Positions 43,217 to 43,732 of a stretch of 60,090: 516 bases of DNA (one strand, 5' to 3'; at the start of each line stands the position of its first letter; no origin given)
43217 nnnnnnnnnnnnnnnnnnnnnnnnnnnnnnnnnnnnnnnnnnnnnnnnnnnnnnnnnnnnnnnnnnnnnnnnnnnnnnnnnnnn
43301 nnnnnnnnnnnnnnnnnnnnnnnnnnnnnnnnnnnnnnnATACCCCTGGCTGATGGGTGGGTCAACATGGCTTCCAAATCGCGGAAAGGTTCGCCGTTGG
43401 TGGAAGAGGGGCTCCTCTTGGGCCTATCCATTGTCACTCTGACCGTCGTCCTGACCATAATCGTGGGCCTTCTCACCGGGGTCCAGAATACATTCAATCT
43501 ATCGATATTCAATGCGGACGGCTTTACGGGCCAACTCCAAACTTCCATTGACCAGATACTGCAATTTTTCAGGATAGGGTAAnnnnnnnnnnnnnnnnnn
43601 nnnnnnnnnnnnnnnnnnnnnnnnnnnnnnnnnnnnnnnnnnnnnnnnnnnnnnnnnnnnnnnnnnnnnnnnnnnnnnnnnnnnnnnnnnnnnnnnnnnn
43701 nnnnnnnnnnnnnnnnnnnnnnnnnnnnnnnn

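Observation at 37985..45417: Tad/Epd-like type IV filament locus with an in-operon membrane-anchored VirB4/HerA (DUF87) ATPase and an abutting TFIIB paralogue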

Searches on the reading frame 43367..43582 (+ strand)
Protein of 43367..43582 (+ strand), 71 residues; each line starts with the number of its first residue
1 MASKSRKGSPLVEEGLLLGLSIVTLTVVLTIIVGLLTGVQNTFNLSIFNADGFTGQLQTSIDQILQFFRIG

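Call 4: search_protein_families(library=ncbifam, max_evalue=0.1, proteins=[window:43367-43582:+])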
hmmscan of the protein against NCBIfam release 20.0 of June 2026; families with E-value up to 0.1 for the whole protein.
window:43367-43582:+ (71 aa): 2 families
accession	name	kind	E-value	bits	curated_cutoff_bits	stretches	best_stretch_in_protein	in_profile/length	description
NF050013.1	HpsJ_like_A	equivalog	0.0024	17.5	140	1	12-67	68-123/217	HpsJ-like protein, cyanoexosortase A-associated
TIGR00056.1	TIGR00056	subfamily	0.012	15.3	212.2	1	12-57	45-90/260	MlaE family lipid ABC transporter permease subunit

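Call 89: find_homologous_proteins(query=A7, max_evalue=0.01)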
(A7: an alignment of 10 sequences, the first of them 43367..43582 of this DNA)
Query A7 (10 sequences) (71 aa, profile of the alignment): 802 proteins with E <= 0.01 among 3673 candidates; the best 120 are listed.
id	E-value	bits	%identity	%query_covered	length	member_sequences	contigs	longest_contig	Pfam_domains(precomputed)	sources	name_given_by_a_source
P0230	1.2e-28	117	77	100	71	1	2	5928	-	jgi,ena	-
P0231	1.9e-28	116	69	100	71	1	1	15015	-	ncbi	-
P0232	2.0e-28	116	72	100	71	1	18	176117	-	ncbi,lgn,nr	ncbi:MAG: hypothetical protein QXO54_02295 [Candidatus Methanomethylicaceae archaeon]|nr:hypothetica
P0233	4.8e-28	115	72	100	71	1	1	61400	-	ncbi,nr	ncbi:MAG: hypothetical protein N3D12_05630 [Candidatus Methanomethyliaceae archaeon]|nr:hypothetical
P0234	4.9e-28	115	75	100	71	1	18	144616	-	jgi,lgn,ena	jgi:hypothetical protein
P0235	6.1e-28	115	76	100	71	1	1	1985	-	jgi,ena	-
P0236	7.4e-28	114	72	100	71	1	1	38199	-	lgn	-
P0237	7.7e-28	114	76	100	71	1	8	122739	-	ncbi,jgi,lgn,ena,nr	ncbi:MAG: hypothetical protein FJZ49_03285 [Candidatus Verstraetearchaeota archaeon]|jgi:ABC-type tr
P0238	9.2e-28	114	70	100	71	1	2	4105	-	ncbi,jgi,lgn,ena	-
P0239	1.9e-27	113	69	100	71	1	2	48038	-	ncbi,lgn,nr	ncbi:MAG: hypothetical protein H5T34_01750 [Candidatus Methanomethyliales bacterium]|nr:hypothetical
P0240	2.5e-27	113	69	100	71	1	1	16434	-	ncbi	ncbi:MAG: hypothetical protein ACUVQ5_04675 [Candidatus Methanomethylicaceae archaeon]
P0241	3.4e-27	112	100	100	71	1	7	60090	-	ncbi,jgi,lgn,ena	-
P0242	3.9e-27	112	69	100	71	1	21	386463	-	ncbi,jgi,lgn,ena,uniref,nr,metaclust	ncbi:MAG: hypothetical protein NO515_00365 [Candidatus Methanomethylicia archaeon]|jgi:hypothetical 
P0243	4.3e-27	112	74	93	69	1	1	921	-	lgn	-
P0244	8.1e-27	111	73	93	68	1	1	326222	-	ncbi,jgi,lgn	-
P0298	8.6e-15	72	38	90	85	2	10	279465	-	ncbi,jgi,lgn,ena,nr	ncbi:MAG: hypothetical protein DRJ32_01160 [Thermoprotei archaeon]|nr:MAG: hypothetical protein DRJ3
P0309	2.2e-14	71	42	63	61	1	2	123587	-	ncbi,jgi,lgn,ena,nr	ncbi:MAG TPA: hypothetical protein VMS77_07050 [Conexivisphaerales archaeon]|nr:hypothetical protein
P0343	9.8e-14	69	38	37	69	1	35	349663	-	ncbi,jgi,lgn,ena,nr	ncbi:MAG: hypothetical protein JRN56_03180 [Nitrososphaerota archaeon]|jgi:Flp pilus assembly pilin 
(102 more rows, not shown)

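Call 90: find_encoding_contigs(protein=P0343, flank=8000, max_places=1)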
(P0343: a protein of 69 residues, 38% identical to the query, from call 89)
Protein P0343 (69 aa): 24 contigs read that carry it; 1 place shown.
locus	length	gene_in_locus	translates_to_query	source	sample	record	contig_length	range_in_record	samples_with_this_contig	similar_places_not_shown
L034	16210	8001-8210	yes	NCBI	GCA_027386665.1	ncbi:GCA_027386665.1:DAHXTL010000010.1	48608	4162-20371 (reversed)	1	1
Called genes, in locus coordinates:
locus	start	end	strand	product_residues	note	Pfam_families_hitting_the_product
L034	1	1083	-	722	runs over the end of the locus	PF03030:H_PPase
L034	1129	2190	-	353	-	PF01916:DS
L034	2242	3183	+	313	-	PF00382:TFIIB (faint)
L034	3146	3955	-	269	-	-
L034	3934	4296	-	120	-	-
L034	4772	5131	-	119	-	-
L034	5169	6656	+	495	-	PF00437:T2SSE, PF13401:AAA_22 (weak)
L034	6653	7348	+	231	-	-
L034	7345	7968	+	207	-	-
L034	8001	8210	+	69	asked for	-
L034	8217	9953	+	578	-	PF01935:DUF87, PF05872:HerA_C (faint)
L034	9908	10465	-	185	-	PF13238:AAA_18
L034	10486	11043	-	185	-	PF01625:PMSR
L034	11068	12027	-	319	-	PF03144:GTP_EFTU_D2 (weak)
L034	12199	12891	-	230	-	PF16955:OFeT_1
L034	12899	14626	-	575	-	PF01432:Peptidase_M3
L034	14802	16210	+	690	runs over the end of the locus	PF01315:Ald_Xan_dh_C, PF02738:MoCoBD_1, PF20256:MoCoBD_2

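Call 91: find_encoding_contigs(protein=P0298, flank=8000, max_places=1)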
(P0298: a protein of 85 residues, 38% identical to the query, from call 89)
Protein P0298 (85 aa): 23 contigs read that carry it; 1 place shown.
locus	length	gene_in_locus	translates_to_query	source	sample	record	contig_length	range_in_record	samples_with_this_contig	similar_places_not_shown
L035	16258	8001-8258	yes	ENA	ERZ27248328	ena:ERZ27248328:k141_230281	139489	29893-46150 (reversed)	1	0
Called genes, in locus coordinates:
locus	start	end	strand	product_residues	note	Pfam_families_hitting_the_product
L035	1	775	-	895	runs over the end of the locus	PF00690:Cation_ATPase_N, PF00122:E1-E2_ATPase, PF13246:Cation_ATPase, PF00702:Hydrolase, PF00689:Cation_ATPase_C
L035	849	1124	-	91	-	PF01918:Alba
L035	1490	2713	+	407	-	PF00155:Aminotran_1_2, PF01053:Cys_Met_Meta_PP (weak), PF00266:Aminotran_5 (weak), PF01041:DegT_DnrJ_EryC1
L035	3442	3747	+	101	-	-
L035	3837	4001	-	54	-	-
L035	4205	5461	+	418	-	PF00152:tRNA-synt_2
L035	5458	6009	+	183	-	PF03367:Zn_ribbon_ZPR1 (weak), PF22794:jr-ZPR1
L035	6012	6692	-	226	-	PF00121:TIM, PF00218:IGPS (weak)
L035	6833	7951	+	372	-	PF04055:Radical_SAM, PF13353:Fer4_12 (weak)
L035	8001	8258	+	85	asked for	-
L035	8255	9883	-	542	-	-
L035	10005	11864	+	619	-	PF00270:DEAD (weak), PF04851:ResIII, PF00271:Helicase_C, PF16203:ERCC3_RAD25_C (weak)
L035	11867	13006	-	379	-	PF04406:TP6A_N, PF20768:Topo_VI_alpha, PF21180:TOP6A-Spo11_Toprim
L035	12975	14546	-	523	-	PF02518:HATPase_c, PF13589:HATPase_c_3 (weak), PF09239:Topo-VIb_trans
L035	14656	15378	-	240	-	-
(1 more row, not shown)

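Call 92: find_encoding_contigs(protein=P0309, flank=8000, max_places=1)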
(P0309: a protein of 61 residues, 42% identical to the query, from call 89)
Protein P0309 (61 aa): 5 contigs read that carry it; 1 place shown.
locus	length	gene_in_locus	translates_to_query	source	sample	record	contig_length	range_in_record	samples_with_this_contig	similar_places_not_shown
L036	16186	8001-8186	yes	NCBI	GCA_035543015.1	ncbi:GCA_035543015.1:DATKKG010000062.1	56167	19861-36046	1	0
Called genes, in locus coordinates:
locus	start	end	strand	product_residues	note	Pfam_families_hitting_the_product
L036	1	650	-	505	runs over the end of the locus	PF02366:PMT, PF13231:PMT_2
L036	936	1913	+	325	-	-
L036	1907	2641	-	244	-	-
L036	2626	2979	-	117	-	-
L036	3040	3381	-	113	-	-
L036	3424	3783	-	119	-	-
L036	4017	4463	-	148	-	-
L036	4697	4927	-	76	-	PF01206:TusA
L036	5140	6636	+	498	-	PF00437:T2SSE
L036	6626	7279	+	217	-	-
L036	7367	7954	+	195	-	-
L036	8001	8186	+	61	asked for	-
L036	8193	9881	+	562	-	PF01935:DUF87, PF05872:HerA_C (faint)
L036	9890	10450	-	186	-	PF13238:AAA_18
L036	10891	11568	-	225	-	PF00528:BPD_transp_1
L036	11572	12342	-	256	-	PF02463:SMC_N (weak), PF09818:ABC_ATPase (faint), PF00005:ABC_tran, PF13304:AAA_21 (faint)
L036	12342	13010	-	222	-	PF00528:BPD_transp_1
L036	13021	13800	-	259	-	PF00497:SBP_bac_3, PF10613:Lig_chan-Glu_bd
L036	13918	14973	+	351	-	PF01916:DS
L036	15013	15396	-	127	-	-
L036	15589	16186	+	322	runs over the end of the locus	PF08240:ADH_N, PF16912:Glu_dehyd_C, PF00107:ADH_zinc_N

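Call 101: search_protein_families(library=pfam, alignment_id=A7, max_evalue=5)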
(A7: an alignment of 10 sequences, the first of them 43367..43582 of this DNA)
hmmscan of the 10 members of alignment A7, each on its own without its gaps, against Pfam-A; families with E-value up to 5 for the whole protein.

A. member 1, window:43367-43582:+ (71 aa): 0 families

B. families by the number of members that match (of 10 scanned): 2 families
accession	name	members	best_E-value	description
PF23854.1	DUF7217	1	0.055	Domain of unknown function (DUF7217)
PF04093.17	MreD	1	0.056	rod shape-determining protein MreD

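Call 102: search_protein_families(library=padloc, max_evalue=0.01, proteins=[window:43367-43582:+])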
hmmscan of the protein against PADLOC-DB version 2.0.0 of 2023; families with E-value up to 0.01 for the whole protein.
window:43367-43582:+ (71 aa): 0 families

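Call 103: search_protein_families(library=phrogs, max_evalue=0.01, proteins=[window:43367-43582:+])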
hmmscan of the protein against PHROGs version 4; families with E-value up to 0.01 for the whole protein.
window:43367-43582:+ (71 aa): 0 families
